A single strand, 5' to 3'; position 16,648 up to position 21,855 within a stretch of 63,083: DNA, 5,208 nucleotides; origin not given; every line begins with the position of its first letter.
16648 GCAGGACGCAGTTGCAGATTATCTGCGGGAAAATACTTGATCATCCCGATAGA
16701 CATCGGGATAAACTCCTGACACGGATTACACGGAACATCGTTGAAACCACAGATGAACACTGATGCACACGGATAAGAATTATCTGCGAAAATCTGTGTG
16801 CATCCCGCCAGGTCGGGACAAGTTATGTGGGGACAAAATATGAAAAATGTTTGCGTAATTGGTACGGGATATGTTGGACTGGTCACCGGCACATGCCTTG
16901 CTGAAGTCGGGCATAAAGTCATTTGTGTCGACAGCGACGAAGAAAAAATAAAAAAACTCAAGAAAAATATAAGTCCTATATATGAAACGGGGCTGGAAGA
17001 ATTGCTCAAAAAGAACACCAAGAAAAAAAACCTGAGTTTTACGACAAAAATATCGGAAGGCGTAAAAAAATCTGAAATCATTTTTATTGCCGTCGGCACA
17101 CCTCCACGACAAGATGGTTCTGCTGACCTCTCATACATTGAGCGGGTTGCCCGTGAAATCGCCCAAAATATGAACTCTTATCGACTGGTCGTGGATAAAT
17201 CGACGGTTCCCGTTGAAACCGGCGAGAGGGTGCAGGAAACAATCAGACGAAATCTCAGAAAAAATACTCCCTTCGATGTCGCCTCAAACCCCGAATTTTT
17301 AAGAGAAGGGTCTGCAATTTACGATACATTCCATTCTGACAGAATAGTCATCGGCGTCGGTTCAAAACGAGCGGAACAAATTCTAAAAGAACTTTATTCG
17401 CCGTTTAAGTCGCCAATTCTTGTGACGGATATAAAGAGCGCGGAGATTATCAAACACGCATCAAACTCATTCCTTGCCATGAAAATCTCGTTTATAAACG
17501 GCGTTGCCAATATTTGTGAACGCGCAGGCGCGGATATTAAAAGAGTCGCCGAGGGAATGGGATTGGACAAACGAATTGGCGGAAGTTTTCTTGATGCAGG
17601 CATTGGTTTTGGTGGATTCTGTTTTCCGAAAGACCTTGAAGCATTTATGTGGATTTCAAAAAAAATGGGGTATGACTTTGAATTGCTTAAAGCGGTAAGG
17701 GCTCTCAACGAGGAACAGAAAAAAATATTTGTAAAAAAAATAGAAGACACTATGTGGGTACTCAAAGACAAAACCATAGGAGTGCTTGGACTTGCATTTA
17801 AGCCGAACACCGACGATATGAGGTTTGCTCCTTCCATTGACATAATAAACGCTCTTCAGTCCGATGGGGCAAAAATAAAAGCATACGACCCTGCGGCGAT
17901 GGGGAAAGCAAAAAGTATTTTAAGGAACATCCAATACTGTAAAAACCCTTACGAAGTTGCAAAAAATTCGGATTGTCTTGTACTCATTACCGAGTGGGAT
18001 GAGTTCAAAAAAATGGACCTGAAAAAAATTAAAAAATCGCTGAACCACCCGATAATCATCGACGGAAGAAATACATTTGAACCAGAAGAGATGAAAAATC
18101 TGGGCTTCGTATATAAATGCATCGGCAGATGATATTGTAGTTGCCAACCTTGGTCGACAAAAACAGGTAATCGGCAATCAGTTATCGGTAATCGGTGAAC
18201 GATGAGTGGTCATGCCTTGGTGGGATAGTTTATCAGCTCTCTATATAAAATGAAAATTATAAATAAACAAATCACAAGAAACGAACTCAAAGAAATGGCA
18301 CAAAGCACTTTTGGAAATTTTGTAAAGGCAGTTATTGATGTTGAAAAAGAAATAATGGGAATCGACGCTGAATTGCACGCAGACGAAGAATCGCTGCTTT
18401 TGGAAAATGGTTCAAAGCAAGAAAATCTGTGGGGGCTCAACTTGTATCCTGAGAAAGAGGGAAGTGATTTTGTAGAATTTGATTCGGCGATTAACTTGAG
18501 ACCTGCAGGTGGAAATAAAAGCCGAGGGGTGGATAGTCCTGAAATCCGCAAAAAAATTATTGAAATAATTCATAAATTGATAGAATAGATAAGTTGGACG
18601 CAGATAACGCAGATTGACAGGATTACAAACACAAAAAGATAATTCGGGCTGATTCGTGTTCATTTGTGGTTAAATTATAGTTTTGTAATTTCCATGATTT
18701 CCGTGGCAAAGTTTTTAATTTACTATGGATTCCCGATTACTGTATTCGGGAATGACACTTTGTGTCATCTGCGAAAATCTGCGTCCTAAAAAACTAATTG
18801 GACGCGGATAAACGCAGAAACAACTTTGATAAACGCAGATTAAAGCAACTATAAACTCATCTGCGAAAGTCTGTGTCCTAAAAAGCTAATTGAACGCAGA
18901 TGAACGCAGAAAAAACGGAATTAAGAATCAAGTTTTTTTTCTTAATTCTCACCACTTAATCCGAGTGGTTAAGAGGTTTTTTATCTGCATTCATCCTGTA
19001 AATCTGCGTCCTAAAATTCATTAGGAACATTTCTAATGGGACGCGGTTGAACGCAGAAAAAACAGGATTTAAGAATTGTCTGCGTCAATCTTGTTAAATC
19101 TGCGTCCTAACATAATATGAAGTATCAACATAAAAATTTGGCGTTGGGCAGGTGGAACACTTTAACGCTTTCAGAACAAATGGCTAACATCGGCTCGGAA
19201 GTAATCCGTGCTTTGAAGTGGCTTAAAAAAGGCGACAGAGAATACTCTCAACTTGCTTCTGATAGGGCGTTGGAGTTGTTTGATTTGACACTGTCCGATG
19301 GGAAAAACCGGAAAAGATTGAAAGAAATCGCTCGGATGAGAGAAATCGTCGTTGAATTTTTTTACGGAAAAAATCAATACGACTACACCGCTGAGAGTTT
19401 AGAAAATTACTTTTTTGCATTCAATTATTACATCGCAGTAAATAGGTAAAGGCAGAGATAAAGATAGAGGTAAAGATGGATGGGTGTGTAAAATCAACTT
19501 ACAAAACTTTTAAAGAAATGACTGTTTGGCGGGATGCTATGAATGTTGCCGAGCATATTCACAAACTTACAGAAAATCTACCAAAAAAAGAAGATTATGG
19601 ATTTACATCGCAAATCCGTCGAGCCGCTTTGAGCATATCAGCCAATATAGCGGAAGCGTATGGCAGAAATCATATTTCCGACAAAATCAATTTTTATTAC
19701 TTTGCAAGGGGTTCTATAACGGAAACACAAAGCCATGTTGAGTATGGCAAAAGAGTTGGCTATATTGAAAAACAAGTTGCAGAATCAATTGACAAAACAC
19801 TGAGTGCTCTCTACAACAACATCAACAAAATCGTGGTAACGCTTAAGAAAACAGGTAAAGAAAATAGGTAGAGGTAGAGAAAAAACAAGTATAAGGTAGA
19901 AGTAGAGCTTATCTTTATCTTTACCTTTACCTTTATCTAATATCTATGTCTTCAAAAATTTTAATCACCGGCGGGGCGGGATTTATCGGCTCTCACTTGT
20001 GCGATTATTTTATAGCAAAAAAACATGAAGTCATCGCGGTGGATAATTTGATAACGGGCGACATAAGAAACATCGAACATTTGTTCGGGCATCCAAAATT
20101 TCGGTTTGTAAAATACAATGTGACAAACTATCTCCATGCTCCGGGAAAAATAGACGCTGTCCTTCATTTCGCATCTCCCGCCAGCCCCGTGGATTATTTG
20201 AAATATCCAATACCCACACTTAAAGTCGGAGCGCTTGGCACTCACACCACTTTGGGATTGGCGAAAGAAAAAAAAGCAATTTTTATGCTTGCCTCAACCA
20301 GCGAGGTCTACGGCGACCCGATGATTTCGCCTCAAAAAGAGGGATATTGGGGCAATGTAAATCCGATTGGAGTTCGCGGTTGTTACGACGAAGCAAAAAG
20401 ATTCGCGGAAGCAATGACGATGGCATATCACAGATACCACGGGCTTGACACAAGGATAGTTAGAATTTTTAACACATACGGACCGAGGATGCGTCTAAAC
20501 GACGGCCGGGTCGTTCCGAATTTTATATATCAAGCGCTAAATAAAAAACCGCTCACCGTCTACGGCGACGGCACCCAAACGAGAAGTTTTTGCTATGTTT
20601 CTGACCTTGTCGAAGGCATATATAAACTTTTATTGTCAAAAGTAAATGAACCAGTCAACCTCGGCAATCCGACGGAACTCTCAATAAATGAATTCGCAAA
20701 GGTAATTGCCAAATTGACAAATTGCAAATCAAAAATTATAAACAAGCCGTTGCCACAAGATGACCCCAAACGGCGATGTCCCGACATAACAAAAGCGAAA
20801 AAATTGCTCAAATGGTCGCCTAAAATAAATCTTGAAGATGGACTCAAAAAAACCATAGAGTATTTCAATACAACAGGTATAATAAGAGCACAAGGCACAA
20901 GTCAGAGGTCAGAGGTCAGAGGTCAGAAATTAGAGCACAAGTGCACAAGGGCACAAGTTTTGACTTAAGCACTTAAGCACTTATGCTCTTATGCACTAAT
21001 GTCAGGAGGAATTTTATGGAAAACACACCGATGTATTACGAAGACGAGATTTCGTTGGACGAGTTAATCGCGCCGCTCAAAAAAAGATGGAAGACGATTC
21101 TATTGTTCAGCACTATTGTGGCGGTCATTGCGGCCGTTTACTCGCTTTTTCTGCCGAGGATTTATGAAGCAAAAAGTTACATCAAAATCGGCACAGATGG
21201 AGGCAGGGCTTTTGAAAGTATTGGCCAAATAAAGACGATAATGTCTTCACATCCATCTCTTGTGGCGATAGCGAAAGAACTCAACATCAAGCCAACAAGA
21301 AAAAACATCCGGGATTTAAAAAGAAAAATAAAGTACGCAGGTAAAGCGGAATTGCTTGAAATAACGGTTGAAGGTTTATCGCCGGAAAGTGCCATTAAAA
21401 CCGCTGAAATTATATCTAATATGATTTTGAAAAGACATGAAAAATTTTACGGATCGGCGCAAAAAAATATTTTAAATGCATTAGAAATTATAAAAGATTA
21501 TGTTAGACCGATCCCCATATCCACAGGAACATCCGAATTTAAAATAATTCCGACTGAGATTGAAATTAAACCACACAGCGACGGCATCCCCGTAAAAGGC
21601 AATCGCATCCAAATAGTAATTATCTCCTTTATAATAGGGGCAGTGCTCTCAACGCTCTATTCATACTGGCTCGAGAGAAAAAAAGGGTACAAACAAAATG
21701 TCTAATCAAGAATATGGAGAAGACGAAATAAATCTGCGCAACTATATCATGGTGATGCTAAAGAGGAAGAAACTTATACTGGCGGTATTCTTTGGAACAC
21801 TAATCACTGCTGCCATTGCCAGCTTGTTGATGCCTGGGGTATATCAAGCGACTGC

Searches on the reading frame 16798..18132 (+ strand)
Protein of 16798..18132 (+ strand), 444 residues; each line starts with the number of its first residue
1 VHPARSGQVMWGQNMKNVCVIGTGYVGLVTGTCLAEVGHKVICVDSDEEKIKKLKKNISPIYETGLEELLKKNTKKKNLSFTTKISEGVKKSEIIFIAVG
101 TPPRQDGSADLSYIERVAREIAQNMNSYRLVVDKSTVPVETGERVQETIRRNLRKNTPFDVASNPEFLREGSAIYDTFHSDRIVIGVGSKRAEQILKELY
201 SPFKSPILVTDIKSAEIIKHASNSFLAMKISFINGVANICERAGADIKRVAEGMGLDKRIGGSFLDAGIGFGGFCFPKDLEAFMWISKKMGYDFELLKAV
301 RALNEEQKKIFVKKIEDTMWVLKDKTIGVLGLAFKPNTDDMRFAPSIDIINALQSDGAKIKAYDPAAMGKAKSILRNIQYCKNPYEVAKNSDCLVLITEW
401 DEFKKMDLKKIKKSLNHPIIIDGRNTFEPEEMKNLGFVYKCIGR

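Call 77: search_protein_families(library=pfam, proteins=[window:16798-18132:+], max_evalue=1e-8)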
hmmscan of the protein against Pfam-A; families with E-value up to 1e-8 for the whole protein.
window:16798-18132:+ (444 aa): 4 families
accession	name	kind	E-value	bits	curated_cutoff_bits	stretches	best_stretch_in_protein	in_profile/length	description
PF03721.20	UDPG_MGDP_dh_N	-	8.4e-71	237.9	27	1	17-199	2-187/187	UDP-glucose/GDP-mannose dehydrogenase family, NAD binding domain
PF03720.21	UDPG_MGDP_dh_C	-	3e-36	124.4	30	1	328-428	1-102/103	UDP-glucose/GDP-mannose dehydrogenase family, UDP binding domain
PF00984.24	UDPG_MGDP_dh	-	4.4e-34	116.9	25.4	1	213-305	1-93/94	UDP-glucose/GDP-mannose dehydrogenase family, central domain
PF03807.23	F420_oxidored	-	3.3e-09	37.7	21.6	0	18-100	2-68/94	NADP oxidoreductase coenzyme F420-dependent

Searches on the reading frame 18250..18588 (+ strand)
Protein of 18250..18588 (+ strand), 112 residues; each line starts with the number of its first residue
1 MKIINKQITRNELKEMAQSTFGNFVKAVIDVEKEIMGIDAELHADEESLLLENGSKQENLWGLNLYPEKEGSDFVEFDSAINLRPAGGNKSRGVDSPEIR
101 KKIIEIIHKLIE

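Call 77: search_protein_families(library=pfam, proteins=[window:18250-18588:+], max_evalue=1e-8)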
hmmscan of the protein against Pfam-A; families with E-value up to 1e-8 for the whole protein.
window:18250-18588:+ (112 aa): 1 family
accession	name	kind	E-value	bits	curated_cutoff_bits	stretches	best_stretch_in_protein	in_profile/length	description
PF18924.5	DUF5674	-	7.5e-38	129.3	27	1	3-110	2-109/109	Protein of unknown function (DUF5674)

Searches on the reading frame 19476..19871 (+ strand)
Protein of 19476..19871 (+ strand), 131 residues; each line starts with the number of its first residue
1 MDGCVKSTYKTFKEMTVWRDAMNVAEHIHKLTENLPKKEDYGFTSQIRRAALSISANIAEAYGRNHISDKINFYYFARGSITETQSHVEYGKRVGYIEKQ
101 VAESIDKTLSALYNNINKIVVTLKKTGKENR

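Call 77: search_protein_families(library=pfam, proteins=[window:19476-19871:+], max_evalue=1e-8)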
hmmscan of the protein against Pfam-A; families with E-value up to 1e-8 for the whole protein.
window:19476-19871:+ (131 aa): 1 family
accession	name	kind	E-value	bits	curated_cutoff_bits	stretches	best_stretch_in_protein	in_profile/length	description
PF05635.17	23S_rRNA_IVP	-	3.2e-33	114.5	33.8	1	13-117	1-105/106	23S rRNA-intervening sequence protein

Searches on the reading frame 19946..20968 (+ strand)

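Call 77: search_protein_families(library=pfam, proteins=[window:19946-20968:+], max_evalue=1e-8)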
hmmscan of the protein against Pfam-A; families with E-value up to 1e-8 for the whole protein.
window:19946-20968:+ (340 aa): 2 families
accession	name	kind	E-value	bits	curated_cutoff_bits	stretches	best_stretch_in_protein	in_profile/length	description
PF16363.11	GDP_Man_Dehyd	-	1.5e-50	173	27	1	6-303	1-332/332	GDP-mannose 4,6 dehydratase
PF01370.27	Epimerase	-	2.7e-47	161.6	20.9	1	5-240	1-240/240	NAD dependent epimerase/dehydratase family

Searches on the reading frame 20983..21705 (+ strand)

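Call 77: search_protein_families(library=pfam, proteins=[window:20983-21705:+], max_evalue=1e-8)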
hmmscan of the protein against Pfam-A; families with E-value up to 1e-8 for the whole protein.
window:20983-21705:+ (240 aa): 1 family
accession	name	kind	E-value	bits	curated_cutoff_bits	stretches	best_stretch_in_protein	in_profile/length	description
PF02706.20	Wzz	-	8.1e-12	45.7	25.5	1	21-75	1-55/91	Chain length determinant protein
